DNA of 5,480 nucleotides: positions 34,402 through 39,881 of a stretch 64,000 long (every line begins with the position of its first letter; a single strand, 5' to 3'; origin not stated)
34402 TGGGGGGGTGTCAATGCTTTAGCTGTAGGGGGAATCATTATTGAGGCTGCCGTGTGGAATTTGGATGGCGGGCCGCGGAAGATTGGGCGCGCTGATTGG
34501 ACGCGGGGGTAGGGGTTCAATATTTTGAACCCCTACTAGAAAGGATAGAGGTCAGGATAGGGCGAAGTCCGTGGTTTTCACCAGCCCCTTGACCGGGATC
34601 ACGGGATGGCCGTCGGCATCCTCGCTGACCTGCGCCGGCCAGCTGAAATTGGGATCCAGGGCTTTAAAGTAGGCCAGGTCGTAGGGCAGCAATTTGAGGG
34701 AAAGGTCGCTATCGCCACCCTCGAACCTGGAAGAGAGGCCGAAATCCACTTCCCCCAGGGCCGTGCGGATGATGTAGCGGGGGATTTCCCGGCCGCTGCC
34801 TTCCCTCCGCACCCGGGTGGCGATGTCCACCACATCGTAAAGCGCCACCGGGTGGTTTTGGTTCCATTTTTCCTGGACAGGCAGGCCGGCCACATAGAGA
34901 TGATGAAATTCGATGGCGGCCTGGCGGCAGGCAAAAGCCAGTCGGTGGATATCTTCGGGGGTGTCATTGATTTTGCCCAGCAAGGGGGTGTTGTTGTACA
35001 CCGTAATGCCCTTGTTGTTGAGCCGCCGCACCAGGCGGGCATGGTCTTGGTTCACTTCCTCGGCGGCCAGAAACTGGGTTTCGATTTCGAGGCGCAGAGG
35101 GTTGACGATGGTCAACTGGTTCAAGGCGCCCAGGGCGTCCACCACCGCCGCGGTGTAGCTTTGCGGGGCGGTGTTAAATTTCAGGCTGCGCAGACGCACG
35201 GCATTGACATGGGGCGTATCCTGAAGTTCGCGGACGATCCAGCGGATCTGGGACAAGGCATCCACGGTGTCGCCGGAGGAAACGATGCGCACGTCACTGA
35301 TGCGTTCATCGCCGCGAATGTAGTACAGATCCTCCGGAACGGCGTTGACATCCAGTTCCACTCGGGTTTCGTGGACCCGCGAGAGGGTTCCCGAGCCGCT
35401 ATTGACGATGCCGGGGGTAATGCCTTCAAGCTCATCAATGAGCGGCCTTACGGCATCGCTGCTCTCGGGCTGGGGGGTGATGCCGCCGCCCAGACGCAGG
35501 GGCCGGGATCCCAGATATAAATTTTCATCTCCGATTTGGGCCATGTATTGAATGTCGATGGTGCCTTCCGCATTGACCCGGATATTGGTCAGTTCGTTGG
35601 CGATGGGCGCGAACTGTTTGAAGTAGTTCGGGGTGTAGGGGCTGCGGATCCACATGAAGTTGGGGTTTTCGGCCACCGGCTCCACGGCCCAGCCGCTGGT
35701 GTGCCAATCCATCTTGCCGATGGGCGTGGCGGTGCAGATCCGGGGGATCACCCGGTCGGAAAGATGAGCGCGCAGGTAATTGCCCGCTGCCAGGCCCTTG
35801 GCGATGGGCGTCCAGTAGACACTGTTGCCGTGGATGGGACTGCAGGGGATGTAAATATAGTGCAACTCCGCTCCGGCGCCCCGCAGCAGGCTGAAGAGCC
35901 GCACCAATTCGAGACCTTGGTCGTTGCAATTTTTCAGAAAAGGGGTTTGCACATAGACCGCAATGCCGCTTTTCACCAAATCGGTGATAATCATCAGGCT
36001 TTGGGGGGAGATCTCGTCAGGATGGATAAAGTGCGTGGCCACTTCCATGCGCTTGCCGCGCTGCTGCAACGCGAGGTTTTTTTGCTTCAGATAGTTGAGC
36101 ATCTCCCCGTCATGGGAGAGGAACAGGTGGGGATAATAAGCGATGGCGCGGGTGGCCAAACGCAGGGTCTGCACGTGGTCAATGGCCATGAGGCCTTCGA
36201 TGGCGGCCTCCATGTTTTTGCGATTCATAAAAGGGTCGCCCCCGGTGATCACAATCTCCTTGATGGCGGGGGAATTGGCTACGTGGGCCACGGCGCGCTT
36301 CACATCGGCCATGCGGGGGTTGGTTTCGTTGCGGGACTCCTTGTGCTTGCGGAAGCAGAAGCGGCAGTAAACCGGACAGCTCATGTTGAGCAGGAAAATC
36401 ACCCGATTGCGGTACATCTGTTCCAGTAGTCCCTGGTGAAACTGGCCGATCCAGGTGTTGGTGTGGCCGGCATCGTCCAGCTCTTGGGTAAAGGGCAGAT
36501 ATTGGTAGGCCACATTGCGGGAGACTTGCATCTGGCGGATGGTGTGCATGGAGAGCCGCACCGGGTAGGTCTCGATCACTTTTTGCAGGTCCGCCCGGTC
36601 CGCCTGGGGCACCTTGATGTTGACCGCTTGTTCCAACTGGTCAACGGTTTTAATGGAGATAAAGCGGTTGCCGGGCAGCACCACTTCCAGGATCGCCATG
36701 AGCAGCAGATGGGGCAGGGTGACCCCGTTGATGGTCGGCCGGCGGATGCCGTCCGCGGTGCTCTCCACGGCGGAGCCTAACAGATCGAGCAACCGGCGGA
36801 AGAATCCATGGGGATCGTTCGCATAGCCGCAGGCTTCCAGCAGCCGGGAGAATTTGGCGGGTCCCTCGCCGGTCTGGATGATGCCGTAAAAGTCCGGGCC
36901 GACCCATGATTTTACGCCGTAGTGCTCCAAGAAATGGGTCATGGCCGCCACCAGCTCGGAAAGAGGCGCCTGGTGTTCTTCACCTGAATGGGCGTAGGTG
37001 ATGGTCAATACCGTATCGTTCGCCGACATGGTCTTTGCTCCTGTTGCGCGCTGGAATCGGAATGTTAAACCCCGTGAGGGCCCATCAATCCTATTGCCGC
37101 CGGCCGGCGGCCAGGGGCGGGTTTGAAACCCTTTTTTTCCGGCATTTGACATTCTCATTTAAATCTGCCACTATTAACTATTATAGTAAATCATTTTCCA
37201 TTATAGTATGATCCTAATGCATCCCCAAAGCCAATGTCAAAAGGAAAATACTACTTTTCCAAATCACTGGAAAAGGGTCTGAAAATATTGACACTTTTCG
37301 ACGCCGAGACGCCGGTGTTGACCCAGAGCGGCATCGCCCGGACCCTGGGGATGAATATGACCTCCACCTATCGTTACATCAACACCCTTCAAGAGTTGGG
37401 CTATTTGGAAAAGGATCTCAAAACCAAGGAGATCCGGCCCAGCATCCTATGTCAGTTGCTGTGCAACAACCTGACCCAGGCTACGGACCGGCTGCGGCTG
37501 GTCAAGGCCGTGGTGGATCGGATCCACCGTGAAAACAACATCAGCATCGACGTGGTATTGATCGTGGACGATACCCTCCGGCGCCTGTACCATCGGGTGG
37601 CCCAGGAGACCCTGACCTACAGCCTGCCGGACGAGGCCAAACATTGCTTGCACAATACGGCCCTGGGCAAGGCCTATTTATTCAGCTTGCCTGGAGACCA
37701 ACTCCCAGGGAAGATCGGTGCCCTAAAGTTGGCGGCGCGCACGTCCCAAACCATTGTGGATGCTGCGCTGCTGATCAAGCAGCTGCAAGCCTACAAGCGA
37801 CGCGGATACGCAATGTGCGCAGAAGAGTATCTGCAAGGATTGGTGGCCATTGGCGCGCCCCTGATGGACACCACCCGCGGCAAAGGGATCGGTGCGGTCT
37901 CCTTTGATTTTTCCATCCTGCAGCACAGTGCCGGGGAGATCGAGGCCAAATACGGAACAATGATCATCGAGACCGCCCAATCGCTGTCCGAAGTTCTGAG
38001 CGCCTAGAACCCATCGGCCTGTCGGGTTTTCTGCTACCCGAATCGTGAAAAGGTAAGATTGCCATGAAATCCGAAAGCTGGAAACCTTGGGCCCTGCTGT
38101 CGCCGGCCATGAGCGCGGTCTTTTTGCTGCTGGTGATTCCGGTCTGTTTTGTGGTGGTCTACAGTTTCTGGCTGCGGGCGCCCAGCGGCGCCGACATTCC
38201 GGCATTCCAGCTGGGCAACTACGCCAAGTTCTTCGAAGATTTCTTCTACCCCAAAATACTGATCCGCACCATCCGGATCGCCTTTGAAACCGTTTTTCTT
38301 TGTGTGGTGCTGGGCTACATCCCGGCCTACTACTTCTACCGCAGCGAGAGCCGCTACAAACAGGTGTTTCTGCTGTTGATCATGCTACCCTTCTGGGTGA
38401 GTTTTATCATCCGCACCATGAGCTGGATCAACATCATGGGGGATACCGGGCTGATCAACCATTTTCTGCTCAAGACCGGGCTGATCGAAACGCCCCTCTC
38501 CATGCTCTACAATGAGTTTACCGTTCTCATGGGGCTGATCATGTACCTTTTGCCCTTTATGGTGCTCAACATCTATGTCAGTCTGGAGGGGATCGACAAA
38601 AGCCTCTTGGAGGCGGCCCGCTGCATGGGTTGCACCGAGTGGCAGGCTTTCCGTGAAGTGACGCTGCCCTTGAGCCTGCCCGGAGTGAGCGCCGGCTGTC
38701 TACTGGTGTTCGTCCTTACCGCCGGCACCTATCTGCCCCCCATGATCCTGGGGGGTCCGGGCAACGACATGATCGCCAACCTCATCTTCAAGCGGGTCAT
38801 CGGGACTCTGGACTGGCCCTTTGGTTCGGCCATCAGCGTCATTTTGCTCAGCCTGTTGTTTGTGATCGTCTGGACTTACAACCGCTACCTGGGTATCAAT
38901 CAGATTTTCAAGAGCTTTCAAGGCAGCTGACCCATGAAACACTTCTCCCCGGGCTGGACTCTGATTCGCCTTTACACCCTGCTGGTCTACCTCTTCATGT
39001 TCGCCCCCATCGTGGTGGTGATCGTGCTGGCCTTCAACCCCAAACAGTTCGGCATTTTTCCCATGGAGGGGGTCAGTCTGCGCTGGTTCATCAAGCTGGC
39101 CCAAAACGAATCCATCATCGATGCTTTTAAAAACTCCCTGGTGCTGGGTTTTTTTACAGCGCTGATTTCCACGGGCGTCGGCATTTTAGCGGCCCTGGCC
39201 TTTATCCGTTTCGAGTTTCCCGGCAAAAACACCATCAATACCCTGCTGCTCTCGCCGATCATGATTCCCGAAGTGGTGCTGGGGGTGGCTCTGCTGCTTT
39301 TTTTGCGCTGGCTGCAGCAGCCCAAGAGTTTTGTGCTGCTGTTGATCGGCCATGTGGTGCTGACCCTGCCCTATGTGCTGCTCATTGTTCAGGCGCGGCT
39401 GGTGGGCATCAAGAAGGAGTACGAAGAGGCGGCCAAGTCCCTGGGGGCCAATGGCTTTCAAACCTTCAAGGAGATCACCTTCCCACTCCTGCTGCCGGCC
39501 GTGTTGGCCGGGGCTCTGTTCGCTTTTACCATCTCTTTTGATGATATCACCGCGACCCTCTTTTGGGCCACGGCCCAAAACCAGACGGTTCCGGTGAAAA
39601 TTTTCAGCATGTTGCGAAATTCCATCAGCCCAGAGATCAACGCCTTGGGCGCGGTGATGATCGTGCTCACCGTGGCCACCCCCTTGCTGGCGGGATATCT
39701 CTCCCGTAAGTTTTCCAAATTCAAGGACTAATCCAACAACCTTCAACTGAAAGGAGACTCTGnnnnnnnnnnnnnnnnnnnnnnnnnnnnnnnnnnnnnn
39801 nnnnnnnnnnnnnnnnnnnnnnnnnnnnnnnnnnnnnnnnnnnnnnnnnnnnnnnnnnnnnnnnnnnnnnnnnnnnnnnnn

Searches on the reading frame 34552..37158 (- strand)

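Call 10: search_protein_families(library=pfam, proteins=[window:34552-37158:-])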
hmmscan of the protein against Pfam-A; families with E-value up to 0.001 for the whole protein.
window:34552-37158:- (868 aa): 2 families
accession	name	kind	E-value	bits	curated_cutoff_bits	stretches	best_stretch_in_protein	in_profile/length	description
PF04055.27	Radical_SAM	-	1.7e-08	35.3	29.5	1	261-324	7-71/166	Radical SAM superfamily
PF13353.11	Fer4_12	-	2.1e-06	28.5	22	1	255-317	9-71/137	4Fe-4S single cluster domain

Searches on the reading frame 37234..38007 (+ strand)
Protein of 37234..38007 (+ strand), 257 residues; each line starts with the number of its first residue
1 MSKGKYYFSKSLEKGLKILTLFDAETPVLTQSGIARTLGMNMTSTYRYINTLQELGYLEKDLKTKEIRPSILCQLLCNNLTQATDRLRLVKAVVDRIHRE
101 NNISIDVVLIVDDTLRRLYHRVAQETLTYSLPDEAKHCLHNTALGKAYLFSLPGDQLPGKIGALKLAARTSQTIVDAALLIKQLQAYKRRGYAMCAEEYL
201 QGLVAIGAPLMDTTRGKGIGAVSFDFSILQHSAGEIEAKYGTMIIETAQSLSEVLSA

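Call 10: search_protein_families(library=pfam, proteins=[window:37234-38007:+])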
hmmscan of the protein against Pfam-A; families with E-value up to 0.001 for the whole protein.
window:37234-38007:+ (257 aa): 2 families
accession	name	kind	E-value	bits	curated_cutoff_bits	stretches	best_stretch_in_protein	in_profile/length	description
PF01614.24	IclR_C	-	4.8e-18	65.7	24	1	87-252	10-173/174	Bacterial transcriptional regulator IclR C-terminal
PF09339.16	HTH_IclR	-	7.2e-13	48.5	22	1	11-61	1-51/52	IclR helix-turn-helix domain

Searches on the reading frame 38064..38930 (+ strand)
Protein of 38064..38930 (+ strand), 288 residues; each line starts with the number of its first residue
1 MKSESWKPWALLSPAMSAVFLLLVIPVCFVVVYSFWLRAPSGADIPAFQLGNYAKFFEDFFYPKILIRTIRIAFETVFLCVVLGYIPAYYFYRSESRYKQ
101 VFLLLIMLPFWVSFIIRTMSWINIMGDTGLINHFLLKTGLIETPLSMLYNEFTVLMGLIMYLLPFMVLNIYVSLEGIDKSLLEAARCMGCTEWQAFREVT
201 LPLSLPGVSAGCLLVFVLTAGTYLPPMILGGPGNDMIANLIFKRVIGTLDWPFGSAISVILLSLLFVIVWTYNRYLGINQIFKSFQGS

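Call 10: search_protein_families(library=pfam, proteins=[window:38064-38930:+])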
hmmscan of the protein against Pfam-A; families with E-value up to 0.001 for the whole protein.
window:38064-38930:+ (288 aa): 1 family
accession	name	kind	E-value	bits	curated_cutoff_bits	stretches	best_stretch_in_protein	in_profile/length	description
PF00528.27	BPD_transp_1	-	3e-14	53.6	26.4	1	81-269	2-172/184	Binding-protein-dependent transport system inner membrane component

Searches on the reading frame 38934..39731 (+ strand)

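Call 10: search_protein_families(library=pfam, proteins=[window:38934-39731:+])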
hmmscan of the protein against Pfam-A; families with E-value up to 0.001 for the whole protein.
window:38934-39731:+ (265 aa): 1 family
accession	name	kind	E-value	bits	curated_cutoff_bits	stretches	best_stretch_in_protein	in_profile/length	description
PF00528.27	BPD_transp_1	-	6.6e-17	62.3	26.4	1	80-261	2-183/184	Binding-protein-dependent transport system inner membrane component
